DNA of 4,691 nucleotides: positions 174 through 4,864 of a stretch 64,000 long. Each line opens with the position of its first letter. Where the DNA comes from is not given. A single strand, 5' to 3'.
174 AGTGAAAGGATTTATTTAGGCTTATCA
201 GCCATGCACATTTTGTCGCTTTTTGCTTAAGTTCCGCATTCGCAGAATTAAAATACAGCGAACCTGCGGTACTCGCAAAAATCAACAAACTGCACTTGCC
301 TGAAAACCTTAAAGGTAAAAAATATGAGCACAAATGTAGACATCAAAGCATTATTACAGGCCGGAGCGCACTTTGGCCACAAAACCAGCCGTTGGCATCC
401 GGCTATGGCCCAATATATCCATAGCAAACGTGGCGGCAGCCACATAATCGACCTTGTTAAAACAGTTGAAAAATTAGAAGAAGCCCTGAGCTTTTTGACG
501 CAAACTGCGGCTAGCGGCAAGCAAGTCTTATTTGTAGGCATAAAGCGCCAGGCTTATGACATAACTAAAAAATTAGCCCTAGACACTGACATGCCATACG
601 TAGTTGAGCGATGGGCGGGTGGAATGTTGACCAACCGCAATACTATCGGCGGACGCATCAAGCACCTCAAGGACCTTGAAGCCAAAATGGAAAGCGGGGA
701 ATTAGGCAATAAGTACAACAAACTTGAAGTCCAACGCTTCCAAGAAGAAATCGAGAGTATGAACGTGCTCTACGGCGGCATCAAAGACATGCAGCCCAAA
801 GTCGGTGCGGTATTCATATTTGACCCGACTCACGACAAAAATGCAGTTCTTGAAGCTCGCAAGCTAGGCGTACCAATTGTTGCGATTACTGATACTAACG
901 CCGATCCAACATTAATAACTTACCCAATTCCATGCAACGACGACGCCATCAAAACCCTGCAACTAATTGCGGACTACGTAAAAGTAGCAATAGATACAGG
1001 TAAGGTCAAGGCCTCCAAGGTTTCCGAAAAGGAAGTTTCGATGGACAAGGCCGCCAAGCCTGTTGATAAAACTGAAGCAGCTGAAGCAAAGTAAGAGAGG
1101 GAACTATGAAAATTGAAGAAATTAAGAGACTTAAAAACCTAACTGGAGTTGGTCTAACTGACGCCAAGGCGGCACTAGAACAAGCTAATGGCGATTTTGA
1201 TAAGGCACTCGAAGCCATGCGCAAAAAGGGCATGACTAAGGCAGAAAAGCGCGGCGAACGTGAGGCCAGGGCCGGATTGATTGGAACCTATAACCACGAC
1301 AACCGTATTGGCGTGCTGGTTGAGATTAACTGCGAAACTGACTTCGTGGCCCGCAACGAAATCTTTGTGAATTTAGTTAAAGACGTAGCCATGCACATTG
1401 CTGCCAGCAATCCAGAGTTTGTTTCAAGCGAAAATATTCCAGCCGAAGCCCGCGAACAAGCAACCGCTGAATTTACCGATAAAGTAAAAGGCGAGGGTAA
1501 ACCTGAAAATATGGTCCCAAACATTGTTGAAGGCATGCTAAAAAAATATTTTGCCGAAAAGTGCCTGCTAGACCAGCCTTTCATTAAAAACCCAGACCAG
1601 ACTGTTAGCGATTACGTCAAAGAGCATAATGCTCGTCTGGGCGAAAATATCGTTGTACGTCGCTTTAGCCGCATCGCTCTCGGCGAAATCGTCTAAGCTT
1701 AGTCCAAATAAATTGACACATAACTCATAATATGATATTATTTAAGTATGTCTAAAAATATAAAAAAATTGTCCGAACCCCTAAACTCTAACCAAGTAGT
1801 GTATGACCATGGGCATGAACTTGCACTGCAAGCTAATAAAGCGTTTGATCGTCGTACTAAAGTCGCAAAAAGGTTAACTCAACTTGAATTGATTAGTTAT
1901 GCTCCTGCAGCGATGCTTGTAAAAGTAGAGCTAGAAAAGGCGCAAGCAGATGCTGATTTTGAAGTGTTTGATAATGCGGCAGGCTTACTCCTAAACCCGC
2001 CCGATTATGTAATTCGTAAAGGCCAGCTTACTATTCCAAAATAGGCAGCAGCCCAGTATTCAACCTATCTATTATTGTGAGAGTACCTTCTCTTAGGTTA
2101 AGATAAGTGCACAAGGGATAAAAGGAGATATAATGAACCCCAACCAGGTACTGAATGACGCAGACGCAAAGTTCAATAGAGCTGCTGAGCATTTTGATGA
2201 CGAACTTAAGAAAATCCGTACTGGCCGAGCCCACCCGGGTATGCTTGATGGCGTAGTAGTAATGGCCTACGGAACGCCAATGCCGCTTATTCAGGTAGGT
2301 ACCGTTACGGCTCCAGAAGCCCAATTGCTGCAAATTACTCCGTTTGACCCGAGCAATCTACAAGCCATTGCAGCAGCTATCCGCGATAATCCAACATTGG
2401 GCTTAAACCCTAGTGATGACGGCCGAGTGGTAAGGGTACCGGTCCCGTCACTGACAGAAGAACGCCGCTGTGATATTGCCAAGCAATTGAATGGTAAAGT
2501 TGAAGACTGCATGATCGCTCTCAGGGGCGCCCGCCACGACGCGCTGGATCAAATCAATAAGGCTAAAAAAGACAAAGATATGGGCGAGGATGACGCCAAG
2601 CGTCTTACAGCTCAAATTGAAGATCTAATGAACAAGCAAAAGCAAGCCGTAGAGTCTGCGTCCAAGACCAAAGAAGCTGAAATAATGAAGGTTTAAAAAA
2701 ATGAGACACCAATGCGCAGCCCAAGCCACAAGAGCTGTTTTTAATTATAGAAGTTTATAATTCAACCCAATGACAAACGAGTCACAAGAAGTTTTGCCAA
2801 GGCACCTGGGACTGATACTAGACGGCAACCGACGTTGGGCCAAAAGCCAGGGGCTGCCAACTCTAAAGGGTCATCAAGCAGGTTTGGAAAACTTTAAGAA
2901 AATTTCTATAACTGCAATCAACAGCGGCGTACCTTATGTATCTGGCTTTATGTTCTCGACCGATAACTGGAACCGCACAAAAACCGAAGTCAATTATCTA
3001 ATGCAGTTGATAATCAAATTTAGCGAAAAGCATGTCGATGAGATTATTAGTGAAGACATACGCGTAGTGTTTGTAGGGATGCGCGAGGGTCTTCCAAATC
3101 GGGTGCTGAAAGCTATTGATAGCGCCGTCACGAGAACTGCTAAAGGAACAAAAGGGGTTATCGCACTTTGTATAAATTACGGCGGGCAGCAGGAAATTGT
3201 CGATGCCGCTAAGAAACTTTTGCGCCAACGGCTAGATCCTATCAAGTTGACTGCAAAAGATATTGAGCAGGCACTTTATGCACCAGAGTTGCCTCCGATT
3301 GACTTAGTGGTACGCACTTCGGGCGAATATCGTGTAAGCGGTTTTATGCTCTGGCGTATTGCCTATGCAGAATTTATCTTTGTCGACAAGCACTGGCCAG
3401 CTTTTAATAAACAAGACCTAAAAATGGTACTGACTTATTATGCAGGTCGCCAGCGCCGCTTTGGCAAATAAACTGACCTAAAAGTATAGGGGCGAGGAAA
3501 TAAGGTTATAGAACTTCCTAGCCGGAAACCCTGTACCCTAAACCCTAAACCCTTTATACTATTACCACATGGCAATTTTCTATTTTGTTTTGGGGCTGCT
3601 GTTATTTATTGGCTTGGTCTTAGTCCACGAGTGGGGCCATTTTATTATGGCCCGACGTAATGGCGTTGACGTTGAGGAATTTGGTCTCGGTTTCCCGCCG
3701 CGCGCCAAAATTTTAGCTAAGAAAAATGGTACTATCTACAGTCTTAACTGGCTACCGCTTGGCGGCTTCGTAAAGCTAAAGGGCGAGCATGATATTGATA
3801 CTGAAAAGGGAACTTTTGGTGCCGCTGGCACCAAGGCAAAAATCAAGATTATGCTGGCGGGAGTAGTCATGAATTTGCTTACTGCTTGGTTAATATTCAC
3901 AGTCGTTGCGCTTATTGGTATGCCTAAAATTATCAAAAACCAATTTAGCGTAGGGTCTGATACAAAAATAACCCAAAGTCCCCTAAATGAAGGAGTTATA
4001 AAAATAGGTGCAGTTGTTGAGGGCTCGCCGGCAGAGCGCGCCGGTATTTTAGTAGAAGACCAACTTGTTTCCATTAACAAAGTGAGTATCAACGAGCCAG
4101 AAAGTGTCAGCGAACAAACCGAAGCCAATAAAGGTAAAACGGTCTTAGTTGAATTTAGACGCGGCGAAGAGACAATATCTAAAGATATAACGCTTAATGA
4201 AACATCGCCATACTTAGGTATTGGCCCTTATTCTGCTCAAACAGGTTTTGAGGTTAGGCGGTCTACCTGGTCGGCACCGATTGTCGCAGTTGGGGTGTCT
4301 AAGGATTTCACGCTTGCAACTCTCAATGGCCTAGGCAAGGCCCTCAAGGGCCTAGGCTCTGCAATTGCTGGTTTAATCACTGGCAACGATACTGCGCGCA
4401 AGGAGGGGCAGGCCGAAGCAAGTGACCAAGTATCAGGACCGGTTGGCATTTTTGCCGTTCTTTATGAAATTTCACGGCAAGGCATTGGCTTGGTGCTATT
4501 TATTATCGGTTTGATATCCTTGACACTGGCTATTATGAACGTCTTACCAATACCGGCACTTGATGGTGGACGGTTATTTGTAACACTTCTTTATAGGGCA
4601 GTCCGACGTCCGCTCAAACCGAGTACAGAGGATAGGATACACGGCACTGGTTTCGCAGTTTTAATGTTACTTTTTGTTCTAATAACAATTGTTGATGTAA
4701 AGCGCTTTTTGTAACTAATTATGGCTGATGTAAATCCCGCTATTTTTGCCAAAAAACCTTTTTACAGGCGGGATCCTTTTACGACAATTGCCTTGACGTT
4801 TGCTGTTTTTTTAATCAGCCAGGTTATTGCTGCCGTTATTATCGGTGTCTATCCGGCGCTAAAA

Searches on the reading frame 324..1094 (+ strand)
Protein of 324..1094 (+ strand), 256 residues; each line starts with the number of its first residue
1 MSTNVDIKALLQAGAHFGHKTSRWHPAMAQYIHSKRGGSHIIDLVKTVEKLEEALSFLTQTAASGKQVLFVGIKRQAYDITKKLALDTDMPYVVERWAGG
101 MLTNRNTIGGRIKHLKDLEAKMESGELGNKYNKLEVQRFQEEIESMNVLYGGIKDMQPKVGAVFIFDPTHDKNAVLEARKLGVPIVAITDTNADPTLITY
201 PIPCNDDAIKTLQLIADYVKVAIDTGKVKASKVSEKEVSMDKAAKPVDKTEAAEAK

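Call 23: find_encoding_contigs(protein=window:324-1094:+, flank=10000, max_places=2)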
Protein window:324-1094:+ (256 aa): 3 contigs read that carry it; 2 places shown.
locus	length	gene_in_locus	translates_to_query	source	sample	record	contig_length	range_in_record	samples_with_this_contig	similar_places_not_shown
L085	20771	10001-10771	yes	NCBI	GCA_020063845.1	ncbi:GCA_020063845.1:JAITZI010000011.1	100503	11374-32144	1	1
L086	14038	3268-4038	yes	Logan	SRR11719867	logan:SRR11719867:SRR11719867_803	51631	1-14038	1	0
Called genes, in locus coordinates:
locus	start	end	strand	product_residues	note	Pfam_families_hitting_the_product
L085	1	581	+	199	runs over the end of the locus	PF01797:Y1_Tnp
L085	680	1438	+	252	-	PF00142:Fer4_NifH, PF01656:CbiA, PF02374:ArsA_ATPase, PF06564:CBP_BcsQ, PF09140:MipZ, PF10609:ParA, PF13614:AAA_31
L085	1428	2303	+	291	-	PF02195:ParB_N, PF17762:HTH_ParB, PF08281:Sigma70_r4_2 (faint), PF23552:ParB_C (weak)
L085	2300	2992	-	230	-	PF10502:Peptidase_S26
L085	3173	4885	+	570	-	PF03816:LytR_cpsA_psr, PF13399:LytR_C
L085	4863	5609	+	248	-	-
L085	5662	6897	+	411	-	PF00089:Trypsin, PF13365:Trypsin_2, PF13180:PDZ_2, PF17820:PDZ_6 (weak)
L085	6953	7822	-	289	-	PF17827:PrmC_N, PF06325:PrmA (weak), PF05175:MTS, PF13847:Methyltransf_31, PF13649:Methyltransf_25 (weak)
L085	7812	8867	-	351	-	PF03462:PCRF, PF00472:RF-1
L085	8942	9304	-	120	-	PF01197:Ribosomal_L31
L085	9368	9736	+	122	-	-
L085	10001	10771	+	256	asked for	PF00318:Ribosomal_S2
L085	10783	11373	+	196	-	PF00889:EF_TS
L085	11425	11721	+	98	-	-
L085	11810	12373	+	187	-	PF01765:RRF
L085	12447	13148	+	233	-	PF01255:Prenyltransf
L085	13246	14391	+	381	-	PF02163:Peptidase_M50, PF13180:PDZ_2 (weak), PF17820:PDZ_6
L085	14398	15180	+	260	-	PF02517:Rce1-like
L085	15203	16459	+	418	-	PF00587:tRNA-synt_2b, PF03129:HGTP_anticodon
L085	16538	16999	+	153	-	PF03449:GreA_GreB_N, PF01272:GreA_GreB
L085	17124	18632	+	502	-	PF01336:tRNA_anti-codon, PF00152:tRNA-synt_2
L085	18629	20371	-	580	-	PF03193:RsgA_GTPase (faint), PF00005:ABC_tran, PF00931:NB-ARC (faint), PF02463:SMC_N (faint), PF13191:AAA_16 (faint), PF13476:AAA_23 (faint), PF12848:ABC_tran_Xtn (weak), PF00005:ABC_tran, +3 more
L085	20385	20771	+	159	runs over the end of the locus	PF01625:PMSR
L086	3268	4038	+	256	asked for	PF00318:Ribosomal_S2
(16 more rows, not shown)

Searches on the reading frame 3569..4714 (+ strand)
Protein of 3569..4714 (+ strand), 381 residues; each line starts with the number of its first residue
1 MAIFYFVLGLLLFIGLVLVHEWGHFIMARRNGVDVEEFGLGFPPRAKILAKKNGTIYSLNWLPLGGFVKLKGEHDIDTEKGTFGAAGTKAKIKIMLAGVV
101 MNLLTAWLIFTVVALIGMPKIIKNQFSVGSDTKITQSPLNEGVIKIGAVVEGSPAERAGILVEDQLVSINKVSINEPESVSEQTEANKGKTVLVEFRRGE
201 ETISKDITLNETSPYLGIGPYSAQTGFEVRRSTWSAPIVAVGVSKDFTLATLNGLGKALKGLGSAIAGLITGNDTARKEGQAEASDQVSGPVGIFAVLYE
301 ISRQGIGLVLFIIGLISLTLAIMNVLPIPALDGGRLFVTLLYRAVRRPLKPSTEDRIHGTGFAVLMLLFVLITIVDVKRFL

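Call 71: find_homologous_proteins(query=window:3569-4714:+, max_evalue=1e-80)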
Query window:3569-4714:+ (381 aa): 6094 proteins with E <= 1e-80 among 8000 candidates; the best 120 are listed.
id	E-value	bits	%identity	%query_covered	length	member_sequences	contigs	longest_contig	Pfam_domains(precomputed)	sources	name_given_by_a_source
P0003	9.0e-242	819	100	100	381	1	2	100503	PF17820.8,PF13180.13,PF02163.29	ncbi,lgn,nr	ncbi:site-2 protease family protein [Candidatus Saccharibacteria bacterium]|nr:site-2 protease famil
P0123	3.1e-192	656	77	100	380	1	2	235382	PF17820.8,PF13180.13,PF02163.29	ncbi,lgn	-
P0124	1.4e-188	644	77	100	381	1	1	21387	PF17820.8,PF13180.13,PF02163.29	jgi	-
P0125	7.3e-187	639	76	100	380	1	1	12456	PF17820.8,PF00595.30,PF13180.13,PF02163.29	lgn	-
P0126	2.0e-185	634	75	96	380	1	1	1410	PF17820.8,PF13180.13,PF02163.29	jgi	jgi:regulator of sigma E protease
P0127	1.5e-184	631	75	100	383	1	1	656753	PF17820.8,PF00595.30,PF13180.13,PF02163.29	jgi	jgi:regulator of sigma E protease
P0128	1.7e-184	631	77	96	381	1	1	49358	PF17820.8,PF13180.13,PF02163.29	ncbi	-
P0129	1.4e-183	628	74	100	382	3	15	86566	PF17820.8,PF13180.13,PF02163.29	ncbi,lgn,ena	ncbi:MAG: M50 family metallopeptidase [Candidatus Saccharimonadales bacterium]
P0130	3.8e-183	627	76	100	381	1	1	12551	PF17820.8,PF00595.30,PF13180.13,PF02163.29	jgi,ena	-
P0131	9.3e-183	625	75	100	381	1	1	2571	PF17820.8,PF00595.30,PF13180.13,PF02163.29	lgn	-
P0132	9.7e-183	625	75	100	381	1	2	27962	PF17820.8,PF00595.30,PF13180.13,PF02163.29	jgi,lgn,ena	-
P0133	1.2e-182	625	75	100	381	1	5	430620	PF17820.8,PF00595.30,PF13180.13,PF02163.29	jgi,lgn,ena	-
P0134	1.3e-182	625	75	100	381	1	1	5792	PF17820.8,PF00595.30,PF13180.13,PF02163.29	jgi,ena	jgi:regulator of sigma E protease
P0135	1.4e-182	625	75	96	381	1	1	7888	PF17820.8,PF13180.13,PF02163.29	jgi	jgi:regulator of sigma E protease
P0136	2.6e-182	624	75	100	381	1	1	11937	PF17820.8,PF13180.13,PF02163.29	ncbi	-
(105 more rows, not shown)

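Call 72: find_encoding_contigs(protein=P0123, flank=10000, max_places=1)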
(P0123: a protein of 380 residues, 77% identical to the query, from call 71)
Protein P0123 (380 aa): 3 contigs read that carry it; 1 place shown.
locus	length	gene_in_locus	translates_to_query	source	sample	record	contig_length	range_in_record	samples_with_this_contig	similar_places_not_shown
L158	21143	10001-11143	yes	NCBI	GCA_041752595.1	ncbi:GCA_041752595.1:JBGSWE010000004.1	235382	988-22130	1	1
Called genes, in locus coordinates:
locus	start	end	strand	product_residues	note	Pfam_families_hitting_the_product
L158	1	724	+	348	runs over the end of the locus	-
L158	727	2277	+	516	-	-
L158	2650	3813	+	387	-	-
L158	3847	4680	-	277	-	PF17827:PrmC_N, PF00891:Methyltransf_2 (weak), PF05175:MTS, PF06325:PrmA (weak), PF13847:Methyltransf_31, PF08241:Methyltransf_11 (faint), PF13649:Methyltransf_25 (weak)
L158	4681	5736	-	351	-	PF03462:PCRF, PF00472:RF-1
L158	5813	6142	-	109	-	PF01197:Ribosomal_L31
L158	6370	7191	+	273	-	PF00318:Ribosomal_S2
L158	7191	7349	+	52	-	-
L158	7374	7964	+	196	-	PF00889:EF_TS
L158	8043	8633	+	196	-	PF13328:HD_4, PF01966:HD (weak)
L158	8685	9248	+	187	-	PF01765:RRF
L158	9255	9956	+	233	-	PF01255:Prenyltransf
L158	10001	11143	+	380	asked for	PF02163:Peptidase_M50, PF13180:PDZ_2 (weak), PF17820:PDZ_6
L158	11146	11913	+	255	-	PF02517:Rce1-like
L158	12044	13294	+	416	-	PF00587:tRNA-synt_2b, PF03129:HGTP_anticodon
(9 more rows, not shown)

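Call 73: find_encoding_contigs(protein=P0124, flank=10000, max_places=1)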
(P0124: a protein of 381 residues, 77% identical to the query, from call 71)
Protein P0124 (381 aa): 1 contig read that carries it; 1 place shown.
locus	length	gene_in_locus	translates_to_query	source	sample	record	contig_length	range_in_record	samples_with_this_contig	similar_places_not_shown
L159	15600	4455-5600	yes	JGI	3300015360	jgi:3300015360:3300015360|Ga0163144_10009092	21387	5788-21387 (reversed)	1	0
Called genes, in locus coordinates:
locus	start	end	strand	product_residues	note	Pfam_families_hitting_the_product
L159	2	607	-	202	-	?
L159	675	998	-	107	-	PF01197:Ribosomal_L31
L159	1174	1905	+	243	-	PF00318:Ribosomal_S2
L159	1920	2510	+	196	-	PF00889:EF_TS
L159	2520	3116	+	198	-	PF13328:HD_4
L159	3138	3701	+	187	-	PF01765:RRF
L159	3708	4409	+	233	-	PF01255:Prenyltransf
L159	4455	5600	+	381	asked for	PF02163:Peptidase_M50, PF13180:PDZ_2, PF17820:PDZ_6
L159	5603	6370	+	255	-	PF02517:Rce1-like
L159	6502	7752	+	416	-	PF00587:tRNA-synt_2b, PF03129:HGTP_anticodon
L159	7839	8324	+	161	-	PF03449:GreA_GreB_N, PF01272:GreA_GreB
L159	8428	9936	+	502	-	PF01336:tRNA_anti-codon, PF00152:tRNA-synt_2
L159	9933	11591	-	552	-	PF00005:ABC_tran, PF02463:SMC_N (weak), PF13191:AAA_16 (faint), PF13476:AAA_23 (faint), PF13555:AAA_29 (faint), PF13304:AAA_21, PF12848:ABC_tran_Xtn (weak), PF00005:ABC_tran, +1 more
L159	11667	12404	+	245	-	PF02463:SMC_N (faint), PF00005:ABC_tran, PF13304:AAA_21 (faint)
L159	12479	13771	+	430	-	PF12704:MacB_PCD, PF02687:FtsX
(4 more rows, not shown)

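Call 74: find_encoding_contigs(protein=P0128, flank=10000, max_places=1)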
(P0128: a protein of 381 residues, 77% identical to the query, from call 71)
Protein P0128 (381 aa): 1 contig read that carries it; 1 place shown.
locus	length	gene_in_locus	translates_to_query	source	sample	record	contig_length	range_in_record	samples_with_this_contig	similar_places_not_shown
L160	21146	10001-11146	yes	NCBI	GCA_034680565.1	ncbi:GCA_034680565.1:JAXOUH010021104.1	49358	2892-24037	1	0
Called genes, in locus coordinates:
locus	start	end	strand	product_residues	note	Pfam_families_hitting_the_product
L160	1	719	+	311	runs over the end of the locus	-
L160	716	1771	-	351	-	PF03462:PCRF, PF00472:RF-1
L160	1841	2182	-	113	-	PF01197:Ribosomal_L31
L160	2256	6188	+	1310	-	-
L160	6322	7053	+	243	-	PF00318:Ribosomal_S2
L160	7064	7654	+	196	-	PF00889:EF_TS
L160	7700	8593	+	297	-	-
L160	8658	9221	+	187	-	PF01765:RRF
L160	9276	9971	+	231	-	PF01255:Prenyltransf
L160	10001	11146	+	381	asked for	PF02163:Peptidase_M50, PF13180:PDZ_2, PF17820:PDZ_6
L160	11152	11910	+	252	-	PF02517:Rce1-like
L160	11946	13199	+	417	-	PF00587:tRNA-synt_2b, PF03129:HGTP_anticodon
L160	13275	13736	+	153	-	PF03449:GreA_GreB_N, PF01272:GreA_GreB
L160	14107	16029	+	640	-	PF01336:tRNA_anti-codon, PF00152:tRNA-synt_2, PF09391:DUF2000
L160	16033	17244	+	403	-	PF07690:MFS_1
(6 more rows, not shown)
